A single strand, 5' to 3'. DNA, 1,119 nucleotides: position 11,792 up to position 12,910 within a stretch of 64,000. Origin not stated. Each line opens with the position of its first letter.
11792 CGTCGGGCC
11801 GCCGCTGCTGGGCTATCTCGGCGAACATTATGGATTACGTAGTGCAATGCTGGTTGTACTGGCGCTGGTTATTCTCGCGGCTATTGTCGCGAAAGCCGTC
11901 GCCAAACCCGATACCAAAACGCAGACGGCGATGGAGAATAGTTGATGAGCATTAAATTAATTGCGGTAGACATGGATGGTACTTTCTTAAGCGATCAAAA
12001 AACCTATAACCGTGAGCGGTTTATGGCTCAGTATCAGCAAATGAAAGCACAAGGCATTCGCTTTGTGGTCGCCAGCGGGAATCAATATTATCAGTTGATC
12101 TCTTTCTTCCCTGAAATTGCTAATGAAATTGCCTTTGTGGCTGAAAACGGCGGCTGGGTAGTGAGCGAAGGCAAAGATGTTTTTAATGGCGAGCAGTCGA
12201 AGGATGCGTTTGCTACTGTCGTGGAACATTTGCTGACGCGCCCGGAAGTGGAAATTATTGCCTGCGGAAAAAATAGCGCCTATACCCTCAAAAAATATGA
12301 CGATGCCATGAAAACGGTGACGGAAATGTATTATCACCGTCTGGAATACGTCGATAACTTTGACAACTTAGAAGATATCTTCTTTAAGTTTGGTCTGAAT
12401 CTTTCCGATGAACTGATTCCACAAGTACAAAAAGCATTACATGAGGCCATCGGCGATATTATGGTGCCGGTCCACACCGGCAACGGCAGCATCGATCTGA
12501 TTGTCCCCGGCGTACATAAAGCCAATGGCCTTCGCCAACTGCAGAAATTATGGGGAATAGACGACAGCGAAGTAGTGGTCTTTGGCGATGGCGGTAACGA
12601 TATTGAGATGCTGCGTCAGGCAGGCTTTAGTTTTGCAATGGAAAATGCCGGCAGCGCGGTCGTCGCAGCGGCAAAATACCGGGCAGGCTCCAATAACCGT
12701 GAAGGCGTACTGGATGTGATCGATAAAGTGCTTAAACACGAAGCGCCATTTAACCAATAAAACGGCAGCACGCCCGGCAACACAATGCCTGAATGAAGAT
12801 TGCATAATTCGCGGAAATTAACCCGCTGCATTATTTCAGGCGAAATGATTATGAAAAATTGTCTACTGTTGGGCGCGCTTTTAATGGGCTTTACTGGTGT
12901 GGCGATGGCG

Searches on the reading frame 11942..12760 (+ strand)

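Call 18: search_protein_families(library=pfam, proteins=[window:11942-12760:+])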
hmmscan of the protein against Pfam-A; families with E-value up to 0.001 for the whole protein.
window:11942-12760:+ (272 aa): 4 families
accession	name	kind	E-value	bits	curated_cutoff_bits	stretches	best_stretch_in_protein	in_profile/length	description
PF08282.18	Hydrolase_3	-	5.5e-54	184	20.9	1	7-260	1-255/255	haloacid dehalogenase-like hydrolase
PF05116.19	S6PP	-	3.8e-12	46.8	20.3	1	156-251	130-224/247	Sucrose-6F-phosphate phosphohydrolase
PF00702.32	Hydrolase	-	7.5e-12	46.5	26.4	1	4-228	1-191/191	haloacid dehalogenase-like hydrolase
PF12710.13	HAD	-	1.7e-06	29.1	27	0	183-225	145-189/189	haloacid dehalogenase-like hydrolase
